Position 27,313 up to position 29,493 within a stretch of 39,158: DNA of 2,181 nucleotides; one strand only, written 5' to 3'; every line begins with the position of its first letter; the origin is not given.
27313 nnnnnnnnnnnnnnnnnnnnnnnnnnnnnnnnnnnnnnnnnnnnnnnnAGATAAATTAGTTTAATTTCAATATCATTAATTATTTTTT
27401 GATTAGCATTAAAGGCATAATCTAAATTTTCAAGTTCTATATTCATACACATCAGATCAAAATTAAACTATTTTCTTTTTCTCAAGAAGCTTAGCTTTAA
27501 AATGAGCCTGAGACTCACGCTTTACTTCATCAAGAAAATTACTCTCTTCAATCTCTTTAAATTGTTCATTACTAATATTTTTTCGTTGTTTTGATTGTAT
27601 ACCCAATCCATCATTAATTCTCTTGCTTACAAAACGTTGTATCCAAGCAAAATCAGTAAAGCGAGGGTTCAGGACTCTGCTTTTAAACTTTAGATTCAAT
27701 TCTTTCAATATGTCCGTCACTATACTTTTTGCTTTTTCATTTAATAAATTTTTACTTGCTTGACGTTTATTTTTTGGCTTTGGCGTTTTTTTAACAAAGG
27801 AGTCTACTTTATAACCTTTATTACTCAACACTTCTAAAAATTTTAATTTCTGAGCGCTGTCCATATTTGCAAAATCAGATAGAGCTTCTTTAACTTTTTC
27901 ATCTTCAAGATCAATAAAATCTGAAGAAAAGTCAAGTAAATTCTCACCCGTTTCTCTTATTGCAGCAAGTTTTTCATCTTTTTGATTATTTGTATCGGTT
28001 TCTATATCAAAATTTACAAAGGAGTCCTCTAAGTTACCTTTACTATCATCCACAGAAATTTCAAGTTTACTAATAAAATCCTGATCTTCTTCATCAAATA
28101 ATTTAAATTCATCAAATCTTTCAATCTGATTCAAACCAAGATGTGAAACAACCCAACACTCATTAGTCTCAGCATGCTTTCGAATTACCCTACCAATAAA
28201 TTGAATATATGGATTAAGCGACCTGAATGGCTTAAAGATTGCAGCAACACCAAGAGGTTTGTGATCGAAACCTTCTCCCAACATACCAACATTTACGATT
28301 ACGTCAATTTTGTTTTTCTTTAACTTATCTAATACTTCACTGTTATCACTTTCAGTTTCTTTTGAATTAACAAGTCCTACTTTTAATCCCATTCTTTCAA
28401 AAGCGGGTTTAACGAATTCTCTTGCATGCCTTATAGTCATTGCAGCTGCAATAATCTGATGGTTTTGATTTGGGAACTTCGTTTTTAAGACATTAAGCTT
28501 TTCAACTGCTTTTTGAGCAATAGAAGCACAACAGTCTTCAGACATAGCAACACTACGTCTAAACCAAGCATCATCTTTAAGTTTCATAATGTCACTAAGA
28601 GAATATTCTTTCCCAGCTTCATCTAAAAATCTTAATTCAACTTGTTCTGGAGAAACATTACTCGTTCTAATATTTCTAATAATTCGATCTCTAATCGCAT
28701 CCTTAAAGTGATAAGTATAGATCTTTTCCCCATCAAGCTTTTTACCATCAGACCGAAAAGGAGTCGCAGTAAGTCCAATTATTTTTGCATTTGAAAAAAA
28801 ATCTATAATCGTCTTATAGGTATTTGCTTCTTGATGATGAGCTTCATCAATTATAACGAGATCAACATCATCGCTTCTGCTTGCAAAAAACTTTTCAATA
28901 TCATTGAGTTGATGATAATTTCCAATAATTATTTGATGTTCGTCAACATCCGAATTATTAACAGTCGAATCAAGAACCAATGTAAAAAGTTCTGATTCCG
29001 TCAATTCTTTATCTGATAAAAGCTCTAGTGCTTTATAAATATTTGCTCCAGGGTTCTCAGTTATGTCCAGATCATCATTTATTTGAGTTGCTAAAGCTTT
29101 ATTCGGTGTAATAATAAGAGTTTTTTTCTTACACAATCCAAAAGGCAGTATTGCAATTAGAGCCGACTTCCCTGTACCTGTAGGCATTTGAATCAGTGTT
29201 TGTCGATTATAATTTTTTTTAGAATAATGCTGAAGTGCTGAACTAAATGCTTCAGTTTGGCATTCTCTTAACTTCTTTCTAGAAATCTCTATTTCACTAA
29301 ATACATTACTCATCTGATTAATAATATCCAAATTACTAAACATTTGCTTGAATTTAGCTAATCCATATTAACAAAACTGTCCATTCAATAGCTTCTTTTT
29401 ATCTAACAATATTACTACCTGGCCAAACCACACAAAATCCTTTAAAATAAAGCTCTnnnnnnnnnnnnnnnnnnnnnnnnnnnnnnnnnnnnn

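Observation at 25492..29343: Two-gene SF2 helicase + TIGR04141/DUF6119-like putative nuclease module (Hachiman-like architecture, candidate defence system)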

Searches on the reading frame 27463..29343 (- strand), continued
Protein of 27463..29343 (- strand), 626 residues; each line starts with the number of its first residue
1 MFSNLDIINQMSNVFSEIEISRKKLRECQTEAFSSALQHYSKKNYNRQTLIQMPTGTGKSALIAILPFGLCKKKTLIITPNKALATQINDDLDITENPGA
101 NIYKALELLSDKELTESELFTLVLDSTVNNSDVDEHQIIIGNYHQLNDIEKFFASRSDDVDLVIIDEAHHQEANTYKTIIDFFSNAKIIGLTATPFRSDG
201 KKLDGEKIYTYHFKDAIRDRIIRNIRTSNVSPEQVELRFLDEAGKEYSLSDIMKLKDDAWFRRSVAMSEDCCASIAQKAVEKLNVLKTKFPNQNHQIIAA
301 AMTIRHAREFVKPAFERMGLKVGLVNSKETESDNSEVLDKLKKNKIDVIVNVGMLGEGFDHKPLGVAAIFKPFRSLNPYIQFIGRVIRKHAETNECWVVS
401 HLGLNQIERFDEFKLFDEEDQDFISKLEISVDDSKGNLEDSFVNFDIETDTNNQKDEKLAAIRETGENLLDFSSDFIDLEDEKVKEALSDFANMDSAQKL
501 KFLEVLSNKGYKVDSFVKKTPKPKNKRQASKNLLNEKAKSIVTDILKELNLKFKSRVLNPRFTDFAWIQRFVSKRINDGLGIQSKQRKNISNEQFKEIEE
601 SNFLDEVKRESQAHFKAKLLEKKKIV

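Call 103: fold_search(model_id=the predicted structure, library=pdb)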
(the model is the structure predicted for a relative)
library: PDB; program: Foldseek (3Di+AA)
matches with E <= 10: 1566; with E <= 0.001: 585
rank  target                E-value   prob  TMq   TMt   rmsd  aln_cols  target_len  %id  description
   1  6jde_A                8.2e-15  1.00  0.37  0.41   7.3       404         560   20  crystal structure of a DNA repair protein (released 2019-06-26)
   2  8h5z_B                3.3e-14  1.00  0.37  0.41   7.1       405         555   19  Crystal structure of RadD/ATP analogue complex (released 2023-10-18)
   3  7r7j_B                3.9e-14  1.00  0.39  0.42   6.4       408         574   20  Crystal structure of RadD with ADP (released 2022-04-13)
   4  8h5z_A                1.1e-13  1.00  0.39  0.43   7.2       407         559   20  Crystal structure of RadD/ATP analogue complex (released 2023-10-18)
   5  7r7j_A                1.1e-13  1.00  0.40  0.43   6.4       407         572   19  Crystal structure of RadD with ADP (released 2022-04-13)
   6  6jde_B                1.2e-13  1.00  0.36  0.40   7.2       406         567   19  crystal structure of a DNA repair protein (released 2019-06-26)
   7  8h5y_B                1.3e-13  1.00  0.35  0.38   8.0       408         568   19  Crystal structure of RadD- ADP complex (released 2023-10-18)
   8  8h5y_A                2.3e-13  1.00  0.38  0.41   7.1       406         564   19  Crystal structure of RadD- ADP complex (released 2023-10-18)
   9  5lb3_E                2.1e-12  1.00  0.31  0.41  12.8       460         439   16  Crystal structure of human RECQL5 helicase in complex with ADP/Mg. (released 2016-07-06)
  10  7zmt_A                7.5e-12  1.00  0.35  0.46  11.3       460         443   16  Crystal structure of human RECQL5 helicase APO form in complex with engineered nanobody (Gluebody) G5-006 (released 2022-06-22)
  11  7zmq_B                9.3e-12  1.00  0.35  0.47  11.1       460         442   16  Crystal structure of human RECQL5 helicase APO form in complex with engineered nanobody (Gluebody) G2*-006 (released 2022-06-22)
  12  7zmm_A                1.0e-11  1.00  0.33  0.45  11.8       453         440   16  Crystal structure of human RECQL5 helicase APO form in complex with engineered nanobody (Gluebody) G2-001 (released 2022-06-22)
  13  8rl6                  1.2e-11  1.00  0.35  0.47  11.5       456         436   16  DNA helicase RECQL5 in complex with homo Di-Gluebody G5-006 - RECQL5 local refinement (released 2025-01-15)
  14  6p4o_C                1.3e-11  1.00  0.31  0.41   9.3       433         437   20  Complex of XPB helicase with Bax1 endonuclease from Sulfurisphaera tokodaii at 3.15 Angstroms resolution (released 2020-06-03)
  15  7zmq_A                1.5e-11  1.00  0.35  0.46  11.4       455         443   16  Crystal structure of human RECQL5 helicase APO form in complex with engineered nanobody (Gluebody) G2*-006 (released 2022-06-22)
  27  6p4o_E                8.7e-11  1.00  0.30  0.40   9.5       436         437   19  Complex of XPB helicase with Bax1 endonuclease from Sulfurisphaera tokodaii at 3.15 Angstroms resolution (released 2020-06-03)
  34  6p4o_A                1.2e-10  1.00  0.30  0.39   9.7       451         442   18  Complex of XPB helicase with Bax1 endonuclease from Sulfurisphaera tokodaii at 3.15 Angstroms resolution (released 2020-06-03)
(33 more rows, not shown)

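Call 104: search_protein_families(library=pfam, proteins=[L221:1429-2895:+, L221:3073-3783:+, L221:888-1415:+], max_evalue=0.001)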
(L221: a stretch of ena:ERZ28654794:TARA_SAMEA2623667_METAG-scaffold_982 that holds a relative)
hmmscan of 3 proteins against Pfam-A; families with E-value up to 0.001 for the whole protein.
L221:1429-2895:+ (488 aa): 0 families

L221:3073-3783:+ (236 aa): 0 families

L221:888-1415:+ (175 aa): 0 families

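Call 106: search_dna_similar(query=window:27463-29343:-, collection=plasmids, mode=protein, max_evalue=1e-50, max_rows=60, rows=best)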
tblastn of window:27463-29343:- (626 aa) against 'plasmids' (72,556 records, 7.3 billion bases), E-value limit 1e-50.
Records with a match: 49; places in all: 51; records where one place covers at least 80% of the query: 35.
Best place of each record, by identity: <60% 49.
By first word of the organism name: Salmonella 5; Leptospira 5; Acinetobacter 4; Klebsiella 4; Xanthomonas 4; Paracoccus 3; Rhizobium 3; Aminobacter 3; Mesorhizobium 2; Rhodococcus 2; and 12 more.
By predicted mobility (MOB-suite, as given by PLSDB): non-mobilizable 23; mobilizable 17; conjugative 9.
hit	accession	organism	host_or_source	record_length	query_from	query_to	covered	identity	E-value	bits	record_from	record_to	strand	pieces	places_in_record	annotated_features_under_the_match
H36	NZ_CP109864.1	Paracoccus aminovorans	bacteria,human fecal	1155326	24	588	90%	34.4%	3e-87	304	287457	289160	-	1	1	record has no annotation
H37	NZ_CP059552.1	Acinetobacter seifertii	Brewery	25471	11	596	94%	31.6%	1e-75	270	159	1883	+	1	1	DEAD/DEAH box helicase family protein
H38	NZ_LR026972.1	Acinetobacter baumannii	Homo sapiens,wound swab sample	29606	11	596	94%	31.6%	1e-75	270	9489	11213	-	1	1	DEAD/DEAH box helicase family protein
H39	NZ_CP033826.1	Klebsiella sp. FDAARGOS_511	Homo sapiens,Endotracheal aspirate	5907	21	610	94%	31.3%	2e-70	255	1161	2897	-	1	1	DEAD/DEAH box helicase family protein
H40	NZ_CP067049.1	Klebsiella pneumoniae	Homo sapiens,blood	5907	21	610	94%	31.3%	2e-70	255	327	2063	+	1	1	DEAD/DEAH box helicase family protein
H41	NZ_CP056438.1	Klebsiella pneumoniae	culture,Wastewater influent sample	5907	21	610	94%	31.3%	2e-70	255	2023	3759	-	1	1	DEAD/DEAH box helicase family protein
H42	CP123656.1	Salmonella enterica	ground turkey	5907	21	610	94%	31.3%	2e-70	255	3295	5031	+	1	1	DEAD/DEAH box helicase family protein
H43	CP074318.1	Salmonella enterica subsp. enterica serovar Soerenga str. ...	environmental,filter dairy farm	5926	21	610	94%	31.3%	2e-70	255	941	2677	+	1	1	DEAD/DEAH box helicase family protein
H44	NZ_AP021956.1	Klebsiella quasipneumoniae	-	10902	21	610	94%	31.3%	2e-70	255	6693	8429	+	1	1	DEAD/DEAH box helicase family protein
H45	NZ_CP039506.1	Salmonella enterica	Homo sapiens,Stools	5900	21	610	94%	31.3%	2e-69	252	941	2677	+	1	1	DEAD/DEAH box helicase family protein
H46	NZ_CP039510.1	Salmonella enterica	Homo sapiens,Stools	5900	21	610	94%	31.3%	2e-69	252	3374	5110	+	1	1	DEAD/DEAH box helicase family protein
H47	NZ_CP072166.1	Rhizobium sp. B21/90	Himalayan blackberry,cell culture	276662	25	598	92%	32.1%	4e-84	295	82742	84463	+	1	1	DEAD/DEAH box helicase family protein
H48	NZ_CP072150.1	Rhizobium sp. K1/93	Himalayan blackberry,cell culture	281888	25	598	92%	32.1%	9e-84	294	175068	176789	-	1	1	DEAD/DEAH box helicase family protein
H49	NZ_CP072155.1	Rhizobium sp. K15/93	Himalayan blackberry,cell culture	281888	25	598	92%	32.1%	9e-84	294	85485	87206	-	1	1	DEAD/DEAH box helicase family protein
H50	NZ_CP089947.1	Erwinia tracheiphila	Cucumis sativus,cell culture,Infected ...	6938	21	610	94%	31.1%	3e-70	254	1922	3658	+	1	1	DEAD/DEAH box helicase family protein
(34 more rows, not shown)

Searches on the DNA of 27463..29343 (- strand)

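Call 67: search_dna_similar(query=L043:7001-8809:+, collection=ecoli_genomes, mode=distant, max_rows=15, rows=spread)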
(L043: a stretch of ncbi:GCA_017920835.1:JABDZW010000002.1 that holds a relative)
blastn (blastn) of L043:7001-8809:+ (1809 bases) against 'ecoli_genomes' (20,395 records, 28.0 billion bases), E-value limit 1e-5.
Records with a match: 4; places in all: 4; records where one place covers at least 80% of the query: 4.
Genomes with a match: 4 of 5426; with a place that covers at least 80% of the query: 4. Places per genome that has any: lowest 1, median 1, highest 1. On chromosomes: 4 places; on plasmids: 0.
Best place of each record, by identity: 60-80% 4.
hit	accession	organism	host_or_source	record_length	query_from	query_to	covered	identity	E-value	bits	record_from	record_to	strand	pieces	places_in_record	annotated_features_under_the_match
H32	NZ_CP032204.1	Escherichia coli strain AR_0013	missing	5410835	8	1802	99%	75.1%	0e+0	1205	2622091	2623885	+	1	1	DEAD/DEAH box helicase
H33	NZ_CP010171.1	Escherichia coli strain H7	not applicable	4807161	8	1802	99%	75.1%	0e+0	1205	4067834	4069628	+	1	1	DEAD/DEAH box helicase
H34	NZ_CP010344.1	Escherichia coli ECC-1470 strain ECC-1470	Bos taurus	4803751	8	1802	99%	75.1%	0e+0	1205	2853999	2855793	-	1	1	DEAD/DEAH box helicase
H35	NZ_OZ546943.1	Escherichia coli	Homo sapiens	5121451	8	1802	99%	75.1%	0e+0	1205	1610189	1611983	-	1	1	DEAD/DEAH box helicase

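Call 68: get_annotated_region(hit=H32, flank=8000)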
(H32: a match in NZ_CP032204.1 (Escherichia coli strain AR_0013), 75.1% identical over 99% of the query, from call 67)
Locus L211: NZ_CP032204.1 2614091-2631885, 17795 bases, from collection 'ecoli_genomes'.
description: Escherichia coli strain AR_0013 chromosome, complete genome
organism: Escherichia coli strain AR_0013 (NCBI taxid 562)
replicon: chromosome; assembly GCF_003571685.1
host: missing; source: missing; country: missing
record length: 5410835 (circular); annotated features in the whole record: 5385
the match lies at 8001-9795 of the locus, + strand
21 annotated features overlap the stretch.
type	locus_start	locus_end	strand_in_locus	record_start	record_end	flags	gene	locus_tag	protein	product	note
CDS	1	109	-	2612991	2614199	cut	-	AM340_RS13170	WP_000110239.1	type II restriction endonuclease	-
CDS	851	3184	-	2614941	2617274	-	-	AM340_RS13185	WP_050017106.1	primase-helicase zinc-binding domain-containing protein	-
CDS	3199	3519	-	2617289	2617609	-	-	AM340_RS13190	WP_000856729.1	DUF5375 domain-containing protein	-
CDS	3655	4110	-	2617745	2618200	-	-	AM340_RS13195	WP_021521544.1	hypothetical protein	-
CDS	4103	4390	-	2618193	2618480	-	-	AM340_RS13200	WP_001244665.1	hypothetical protein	-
CDS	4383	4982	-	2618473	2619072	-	-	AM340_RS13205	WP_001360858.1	host cell division inhibitor Icd-like protein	-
CDS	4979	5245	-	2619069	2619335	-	-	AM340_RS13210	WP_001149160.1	helix-turn-helix transcriptional regulator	-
CDS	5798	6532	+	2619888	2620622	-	-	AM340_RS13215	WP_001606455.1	hypothetical protein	-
CDS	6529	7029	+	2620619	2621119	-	-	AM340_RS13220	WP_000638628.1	ogr/Delta-like zinc finger family protein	-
CDS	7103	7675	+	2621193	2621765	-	-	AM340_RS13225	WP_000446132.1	phage polarity suppression protein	-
CDS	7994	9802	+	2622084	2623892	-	-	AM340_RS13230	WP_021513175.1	DEAD/DEAH box helicase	-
CDS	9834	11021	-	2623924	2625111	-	-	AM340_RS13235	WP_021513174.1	integrase domain-containing protein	-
tmRNA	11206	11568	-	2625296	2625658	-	ssrA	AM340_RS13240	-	transfer-messenger RNA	-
CDS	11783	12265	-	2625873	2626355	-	smpB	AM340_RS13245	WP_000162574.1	SsrA-binding protein SmpB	-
CDS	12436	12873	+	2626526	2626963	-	ratA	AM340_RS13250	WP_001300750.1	type II toxin-antitoxin system toxin RatA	-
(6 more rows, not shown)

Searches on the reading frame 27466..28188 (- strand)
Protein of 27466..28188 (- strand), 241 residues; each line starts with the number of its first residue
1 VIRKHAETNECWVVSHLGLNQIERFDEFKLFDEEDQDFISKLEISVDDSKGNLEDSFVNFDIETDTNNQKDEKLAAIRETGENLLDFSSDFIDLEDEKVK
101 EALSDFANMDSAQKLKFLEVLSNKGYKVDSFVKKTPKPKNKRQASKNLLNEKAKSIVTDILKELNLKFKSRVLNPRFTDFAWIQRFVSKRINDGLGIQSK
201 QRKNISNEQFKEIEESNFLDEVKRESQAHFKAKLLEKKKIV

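Call 96: find_related_loci(query=A6, collection=viral_contigs, flank=7000)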
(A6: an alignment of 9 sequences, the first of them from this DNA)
Query A6 (241 aa) in viral_contigs; peptide patterns used: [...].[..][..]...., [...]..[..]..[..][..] (x = any residue, [..] = any of these).
57 stretches matched a pattern, but none encodes a relative of the query by tblastn (E <= 1e-3).
